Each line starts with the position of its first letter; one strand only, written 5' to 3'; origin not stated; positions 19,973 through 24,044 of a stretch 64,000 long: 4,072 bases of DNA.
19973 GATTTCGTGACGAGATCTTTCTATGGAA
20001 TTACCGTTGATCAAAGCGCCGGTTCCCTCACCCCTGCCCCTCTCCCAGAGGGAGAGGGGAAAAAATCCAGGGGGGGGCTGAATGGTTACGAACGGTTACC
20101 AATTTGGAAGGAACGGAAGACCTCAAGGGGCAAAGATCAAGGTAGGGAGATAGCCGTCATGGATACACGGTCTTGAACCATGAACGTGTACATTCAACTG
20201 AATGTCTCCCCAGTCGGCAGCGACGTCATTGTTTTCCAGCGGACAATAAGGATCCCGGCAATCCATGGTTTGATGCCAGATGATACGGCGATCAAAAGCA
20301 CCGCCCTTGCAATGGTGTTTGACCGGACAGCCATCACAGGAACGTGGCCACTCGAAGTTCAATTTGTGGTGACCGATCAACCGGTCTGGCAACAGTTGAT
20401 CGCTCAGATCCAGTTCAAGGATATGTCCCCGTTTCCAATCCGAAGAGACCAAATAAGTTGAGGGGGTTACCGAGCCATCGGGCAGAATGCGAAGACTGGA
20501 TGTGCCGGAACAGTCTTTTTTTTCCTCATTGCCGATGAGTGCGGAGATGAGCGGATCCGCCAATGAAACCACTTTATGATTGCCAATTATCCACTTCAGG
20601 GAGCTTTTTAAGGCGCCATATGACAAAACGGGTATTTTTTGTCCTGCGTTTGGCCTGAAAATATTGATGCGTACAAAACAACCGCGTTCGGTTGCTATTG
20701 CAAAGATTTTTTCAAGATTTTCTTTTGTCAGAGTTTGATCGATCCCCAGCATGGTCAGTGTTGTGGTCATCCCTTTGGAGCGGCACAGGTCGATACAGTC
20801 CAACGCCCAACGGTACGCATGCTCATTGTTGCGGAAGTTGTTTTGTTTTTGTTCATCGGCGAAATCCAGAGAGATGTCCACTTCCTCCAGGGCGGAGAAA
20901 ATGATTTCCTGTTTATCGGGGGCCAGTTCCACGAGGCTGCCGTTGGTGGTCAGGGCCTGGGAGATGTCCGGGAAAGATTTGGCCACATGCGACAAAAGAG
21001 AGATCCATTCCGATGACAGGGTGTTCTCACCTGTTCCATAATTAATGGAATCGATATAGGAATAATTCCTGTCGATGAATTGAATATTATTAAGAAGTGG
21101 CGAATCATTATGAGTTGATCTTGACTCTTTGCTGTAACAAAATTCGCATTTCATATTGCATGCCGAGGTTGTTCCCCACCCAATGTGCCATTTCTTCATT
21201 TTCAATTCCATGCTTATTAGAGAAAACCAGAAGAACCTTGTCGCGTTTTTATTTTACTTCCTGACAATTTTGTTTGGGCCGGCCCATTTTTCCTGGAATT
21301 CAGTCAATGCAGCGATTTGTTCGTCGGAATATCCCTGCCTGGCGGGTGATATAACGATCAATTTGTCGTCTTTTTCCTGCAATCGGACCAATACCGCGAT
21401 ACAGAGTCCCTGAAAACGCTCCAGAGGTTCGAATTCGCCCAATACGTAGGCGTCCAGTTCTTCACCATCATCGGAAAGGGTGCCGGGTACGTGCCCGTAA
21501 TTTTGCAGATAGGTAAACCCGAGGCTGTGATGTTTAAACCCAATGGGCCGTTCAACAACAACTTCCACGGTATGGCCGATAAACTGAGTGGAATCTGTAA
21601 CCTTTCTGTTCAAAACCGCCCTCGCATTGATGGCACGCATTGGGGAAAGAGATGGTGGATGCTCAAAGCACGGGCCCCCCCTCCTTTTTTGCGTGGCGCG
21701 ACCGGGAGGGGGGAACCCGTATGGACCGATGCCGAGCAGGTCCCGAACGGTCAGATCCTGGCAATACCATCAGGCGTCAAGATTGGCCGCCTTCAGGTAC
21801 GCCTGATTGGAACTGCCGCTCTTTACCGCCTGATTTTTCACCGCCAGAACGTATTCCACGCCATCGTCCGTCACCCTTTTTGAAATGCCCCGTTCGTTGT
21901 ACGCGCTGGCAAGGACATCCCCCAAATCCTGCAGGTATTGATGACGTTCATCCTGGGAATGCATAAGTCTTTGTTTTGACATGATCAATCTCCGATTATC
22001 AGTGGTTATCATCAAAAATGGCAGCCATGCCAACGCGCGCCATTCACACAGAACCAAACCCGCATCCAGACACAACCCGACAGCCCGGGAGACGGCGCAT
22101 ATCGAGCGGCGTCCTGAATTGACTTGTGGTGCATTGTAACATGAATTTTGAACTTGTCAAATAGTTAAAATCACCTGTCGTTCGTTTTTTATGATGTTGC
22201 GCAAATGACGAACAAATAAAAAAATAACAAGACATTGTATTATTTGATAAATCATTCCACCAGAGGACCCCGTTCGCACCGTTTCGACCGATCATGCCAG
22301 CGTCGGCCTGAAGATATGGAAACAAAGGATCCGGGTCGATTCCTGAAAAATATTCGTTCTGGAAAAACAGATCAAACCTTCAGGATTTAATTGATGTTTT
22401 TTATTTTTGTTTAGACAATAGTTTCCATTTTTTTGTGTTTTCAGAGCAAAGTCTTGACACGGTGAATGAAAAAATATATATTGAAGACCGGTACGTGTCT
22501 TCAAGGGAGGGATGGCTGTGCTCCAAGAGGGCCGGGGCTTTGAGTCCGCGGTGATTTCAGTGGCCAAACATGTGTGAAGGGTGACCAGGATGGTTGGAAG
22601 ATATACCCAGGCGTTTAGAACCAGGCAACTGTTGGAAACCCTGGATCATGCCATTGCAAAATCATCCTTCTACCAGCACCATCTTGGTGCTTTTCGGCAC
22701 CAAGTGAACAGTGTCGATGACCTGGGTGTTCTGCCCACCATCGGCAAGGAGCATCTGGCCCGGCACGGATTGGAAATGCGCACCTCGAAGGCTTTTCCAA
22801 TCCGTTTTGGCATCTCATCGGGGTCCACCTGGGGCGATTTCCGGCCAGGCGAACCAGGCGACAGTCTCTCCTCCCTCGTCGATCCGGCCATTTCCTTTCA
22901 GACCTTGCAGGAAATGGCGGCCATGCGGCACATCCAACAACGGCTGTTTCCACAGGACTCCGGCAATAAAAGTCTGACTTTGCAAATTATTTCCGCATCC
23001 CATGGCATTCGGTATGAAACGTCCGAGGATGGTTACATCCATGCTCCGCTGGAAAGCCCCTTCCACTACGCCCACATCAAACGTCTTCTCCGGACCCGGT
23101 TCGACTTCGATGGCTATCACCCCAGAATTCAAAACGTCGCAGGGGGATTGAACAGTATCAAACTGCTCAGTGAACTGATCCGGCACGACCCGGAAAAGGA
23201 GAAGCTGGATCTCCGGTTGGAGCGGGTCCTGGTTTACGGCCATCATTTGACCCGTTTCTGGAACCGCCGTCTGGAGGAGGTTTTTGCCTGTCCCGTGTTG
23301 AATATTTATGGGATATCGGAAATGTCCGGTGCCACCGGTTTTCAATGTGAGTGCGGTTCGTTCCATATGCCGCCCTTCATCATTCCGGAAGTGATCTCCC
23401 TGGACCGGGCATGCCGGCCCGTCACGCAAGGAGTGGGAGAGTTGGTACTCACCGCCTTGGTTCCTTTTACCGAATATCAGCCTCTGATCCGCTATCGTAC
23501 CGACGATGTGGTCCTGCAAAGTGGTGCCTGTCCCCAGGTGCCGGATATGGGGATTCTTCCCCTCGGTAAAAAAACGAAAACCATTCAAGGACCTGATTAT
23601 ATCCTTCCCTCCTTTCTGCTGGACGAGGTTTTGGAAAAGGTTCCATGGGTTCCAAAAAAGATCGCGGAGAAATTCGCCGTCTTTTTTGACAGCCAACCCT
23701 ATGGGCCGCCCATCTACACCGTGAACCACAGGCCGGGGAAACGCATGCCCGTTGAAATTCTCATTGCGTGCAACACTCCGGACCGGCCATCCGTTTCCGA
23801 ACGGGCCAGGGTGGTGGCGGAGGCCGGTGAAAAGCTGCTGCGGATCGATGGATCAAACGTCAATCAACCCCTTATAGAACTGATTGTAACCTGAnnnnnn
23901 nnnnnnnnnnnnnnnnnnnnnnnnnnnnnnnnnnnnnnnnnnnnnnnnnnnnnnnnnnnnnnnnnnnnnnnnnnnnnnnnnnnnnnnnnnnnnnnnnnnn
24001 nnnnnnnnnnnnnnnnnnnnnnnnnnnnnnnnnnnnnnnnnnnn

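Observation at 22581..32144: Orphan 8-gene, translationally coupled 'nucleotide chemistry' operon with no pathway I can name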

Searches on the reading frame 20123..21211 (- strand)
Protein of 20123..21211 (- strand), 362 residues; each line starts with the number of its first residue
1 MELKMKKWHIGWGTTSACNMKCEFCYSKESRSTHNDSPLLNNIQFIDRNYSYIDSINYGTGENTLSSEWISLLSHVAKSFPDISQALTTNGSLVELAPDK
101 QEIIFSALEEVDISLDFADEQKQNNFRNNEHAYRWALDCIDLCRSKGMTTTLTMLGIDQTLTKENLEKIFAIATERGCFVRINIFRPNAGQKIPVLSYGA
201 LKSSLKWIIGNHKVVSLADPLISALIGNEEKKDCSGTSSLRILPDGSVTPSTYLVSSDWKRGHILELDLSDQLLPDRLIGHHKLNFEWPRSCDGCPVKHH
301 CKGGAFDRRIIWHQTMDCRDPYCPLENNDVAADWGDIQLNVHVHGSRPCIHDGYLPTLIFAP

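Call 14: search_protein_families(library=pfam, proteins=[window:20123-21211:-], max_evalue=0.01)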
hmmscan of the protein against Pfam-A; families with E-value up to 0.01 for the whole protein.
window:20123-21211:- (362 aa): 2 families
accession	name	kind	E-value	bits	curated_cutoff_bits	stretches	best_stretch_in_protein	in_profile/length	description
PF04055.27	Radical_SAM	-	9.6e-15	55.6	29.5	1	14-160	3-155/166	Radical SAM superfamily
PF13353.11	Fer4_12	-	0.00057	20.6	22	1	16-125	13-125/137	4Fe-4S single cluster domain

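Call 18: search_protein_families(library=ncbifam, proteins=[window:20123-21211:-], max_evalue=0.001)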
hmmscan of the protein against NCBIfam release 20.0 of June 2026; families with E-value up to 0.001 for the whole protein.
window:20123-21211:- (362 aa): 33 families (the best 25 are shown)
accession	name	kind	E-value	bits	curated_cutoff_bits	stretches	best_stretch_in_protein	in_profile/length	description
TIGR04055.1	rSAM_NirJ2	equivalog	1.1e-16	61.3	500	1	10-180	2-168/326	putative heme d1 biosynthesis radical SAM protein NirJ2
TIGR03962.1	mycofact_rSAM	equivalog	1.7e-14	53.7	265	1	10-324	14-332/339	mycofactocin radical SAM maturase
TIGR04054.1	rSAM_NirJ1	equivalog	1.9e-13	49.8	650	1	10-175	38-199/387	putative heme d1 biosynthesis radical SAM protein NirJ1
TIGR04347.1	pseudo_SAM_Halo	equivalog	1e-12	48.1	525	1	5-167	35-193/390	TIGR04347 family pseudo-SAM/SPASM protein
TIGR04303.1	GeoRSP_rSAM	equivalog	1.3e-12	47.9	400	1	9-176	6-167/325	GeoRSP system radical SAM/SPASM protein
TIGR04546.1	rSAM_ahbC_deAc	equivalog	1.8e-12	46.8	650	1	6-172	37-199/390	12,18-didecarboxysiroheme deacetylase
NF038283.1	viperin_w_prok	equivalog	1.2e-11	44.4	180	1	10-126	4-125/281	viperin family antiviral radical SAM protein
TIGR04051.1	rSAM_NirJ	equivalog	7.5e-11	41.6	515.45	1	12-171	6-158/354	heme d1 biosynthesis radical SAM protein NirJ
TIGR04317.1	W_rSAM_matur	equivalog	1.4e-10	40.9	380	1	14-173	10-168/349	tungsten cofactor oxidoreductase radical SAM maturase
TIGR02666.1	moaA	equivalog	1.8e-10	40.3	284.05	1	15-181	17-188/336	GTP 3',8-cyclase MoaA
NF041298.1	rSAM_mat_DynA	equivalog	2.2e-10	40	450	1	233-324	251-340/356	dynobactin maturation radical SAM/SPASM protein DynA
TIGR04545.1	rSAM_ahbD_hemeb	equivalog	1.2e-09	38.1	500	1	10-174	2-163/339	heme b synthase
TIGR02668.1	moaA_archaeal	equivalog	7.8e-09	34.9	325.25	1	15-176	17-177/303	GTP 3',8-cyclase MoaA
NF001199.0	PRK00164.2-1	equivalog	2.3e-08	33.6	231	1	15-181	19-183/308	GTP 3',8-cyclase MoaA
TIGR04133.1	rSAM_w_lipo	hypoth_equivalog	1.2e-07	31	425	1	10-146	26-163/350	TIGR04133 family radical SAM/SPASM protein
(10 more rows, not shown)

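Call 28: search_solved_structures(query=window:20123-21211:-, max_evalue=0.001)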
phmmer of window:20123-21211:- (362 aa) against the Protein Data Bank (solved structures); distinct sequences matched with E-value up to 0.001: 2.
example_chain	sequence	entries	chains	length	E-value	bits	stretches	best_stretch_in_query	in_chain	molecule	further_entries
4k37_A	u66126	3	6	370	5.2e-05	25.9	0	209-305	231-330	Anaerobic sulfatase-maturating enzyme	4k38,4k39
4k36_A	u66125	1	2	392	6.2e-05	25.6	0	209-305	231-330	Anaerobic sulfatase-maturating enzyme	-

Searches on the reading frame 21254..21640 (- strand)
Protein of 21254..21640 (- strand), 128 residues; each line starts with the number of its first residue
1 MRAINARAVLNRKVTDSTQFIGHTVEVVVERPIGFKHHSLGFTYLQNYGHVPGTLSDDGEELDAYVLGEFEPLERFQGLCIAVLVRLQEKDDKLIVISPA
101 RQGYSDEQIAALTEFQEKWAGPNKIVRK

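Call 14: search_protein_families(library=pfam, proteins=[window:21254-21640:-], max_evalue=0.01)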
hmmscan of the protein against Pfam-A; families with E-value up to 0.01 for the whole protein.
window:21254-21640:- (128 aa): 1 family
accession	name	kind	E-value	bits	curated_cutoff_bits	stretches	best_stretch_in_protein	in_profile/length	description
PF00719.24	Pyrophosphatase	-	8.5e-09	35.8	23.5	1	42-117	32-109/153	Inorganic pyrophosphatase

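Call 18: search_protein_families(library=ncbifam, proteins=[window:21254-21640:-], max_evalue=0.001)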
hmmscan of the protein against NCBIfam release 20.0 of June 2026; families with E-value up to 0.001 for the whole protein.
window:21254-21640:- (128 aa): 2 families
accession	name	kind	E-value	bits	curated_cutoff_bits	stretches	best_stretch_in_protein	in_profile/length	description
NF002578.0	PRK02230.1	equivalog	4.1e-05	23.1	246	1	41-119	38-118/185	inorganic pyrophosphatase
NF002317.0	PRK01250.1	equivalog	0.00016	21.6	200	1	41-71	49-79/176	inorganic diphosphatase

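Call 100: search_protein_families(library=pfam, proteins=[window:21254-21640:-], max_evalue=0.1)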
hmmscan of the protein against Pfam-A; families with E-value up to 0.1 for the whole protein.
window:21254-21640:- (128 aa): 2 families
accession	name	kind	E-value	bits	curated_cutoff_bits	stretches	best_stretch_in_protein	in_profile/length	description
PF00719.24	Pyrophosphatase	-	8.5e-09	35.8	23.5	1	42-117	32-109/153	Inorganic pyrophosphatase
PF18823.6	InPase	-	0.099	12.9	26.8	0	46-67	47-68/135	Inorganic Pyrophosphatase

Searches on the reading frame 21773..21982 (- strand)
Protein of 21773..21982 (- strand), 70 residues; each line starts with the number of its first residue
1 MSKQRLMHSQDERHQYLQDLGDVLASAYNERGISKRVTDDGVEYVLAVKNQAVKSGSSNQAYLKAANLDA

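Call 100: search_protein_families(library=pfam, proteins=[window:21773-21982:-], max_evalue=0.1)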
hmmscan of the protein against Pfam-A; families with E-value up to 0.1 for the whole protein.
seq(70 aa): 0 families

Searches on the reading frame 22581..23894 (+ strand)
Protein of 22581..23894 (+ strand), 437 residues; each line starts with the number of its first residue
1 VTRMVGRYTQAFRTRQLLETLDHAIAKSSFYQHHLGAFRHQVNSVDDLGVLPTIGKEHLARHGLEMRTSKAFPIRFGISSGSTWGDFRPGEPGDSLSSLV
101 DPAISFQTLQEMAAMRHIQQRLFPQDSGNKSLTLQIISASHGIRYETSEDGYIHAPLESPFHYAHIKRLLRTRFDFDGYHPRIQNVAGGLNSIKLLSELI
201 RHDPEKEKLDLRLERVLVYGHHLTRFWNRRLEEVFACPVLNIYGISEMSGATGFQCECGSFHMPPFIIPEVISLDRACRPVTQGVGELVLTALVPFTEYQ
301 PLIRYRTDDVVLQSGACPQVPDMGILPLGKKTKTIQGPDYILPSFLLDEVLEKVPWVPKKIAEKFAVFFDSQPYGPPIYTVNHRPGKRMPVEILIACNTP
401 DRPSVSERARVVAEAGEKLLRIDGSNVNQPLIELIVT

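Call 3: search_protein_families(library=pfam, proteins=[window:22581-23894:+], max_evalue=0.01)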
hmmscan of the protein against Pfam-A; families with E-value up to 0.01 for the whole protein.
window:22581-23894:+ (437 aa): 1 family
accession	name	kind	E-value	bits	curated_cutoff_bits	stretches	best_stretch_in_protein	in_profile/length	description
PF00501.34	AMP-binding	-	0.0021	17.3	29.9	1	198-254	269-329/384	AMP-binding enzyme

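Call 4: search_protein_families(library=ncbifam, proteins=[window:22581-23894:+], max_evalue=0.01)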
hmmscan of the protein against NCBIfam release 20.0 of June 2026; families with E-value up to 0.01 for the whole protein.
window:22581-23894:+ (437 aa): 7 families
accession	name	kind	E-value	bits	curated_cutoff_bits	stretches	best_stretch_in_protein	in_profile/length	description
NF045666.1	DVU1553_fam_AMP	equivalog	1e-21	77.4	300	2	196-317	193-315/331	DVU_1553 family AMP-dependent CoA ligase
NF053551.1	FlxY_rubin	equivalog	1.1e-10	40.8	520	1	229-313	220-302/424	flexirubin biosynthesis putative acyl-CoA ligase FlxY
NF041217.1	BagE_FevW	exception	1.3e-09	37.5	800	1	216-318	197-297/424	bagremycin/ferroverdin synthetase BagE/FevW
NF041878.1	paak_haloarch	equivalog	9e-09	34.4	700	1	209-311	198-302/427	phenylacetate--CoA ligase PaaK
TIGR02155.1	PA_CoA_ligase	equivalog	2.2e-05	23.2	646.3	1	223-311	207-297/422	phenylacetate--CoA ligase PaaK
NF041596.1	fum_diaprop_lig_DdaG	equivalog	2.5e-05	23.4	700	1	207-311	164-271/390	fumarate--(S)-2,3-diaminopropanoate ligase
TIGR03335.1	F390_ftsA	equivalog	0.0023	16.7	458.7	0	212-311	205-306/445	coenzyme F390 synthetase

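Call 15: search_protein_families(library=padloc, proteins=[window:22581-23894:+], max_evalue=0.01)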
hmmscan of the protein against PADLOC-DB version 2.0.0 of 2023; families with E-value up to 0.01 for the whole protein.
window:22581-23894:+ (437 aa): 0 families
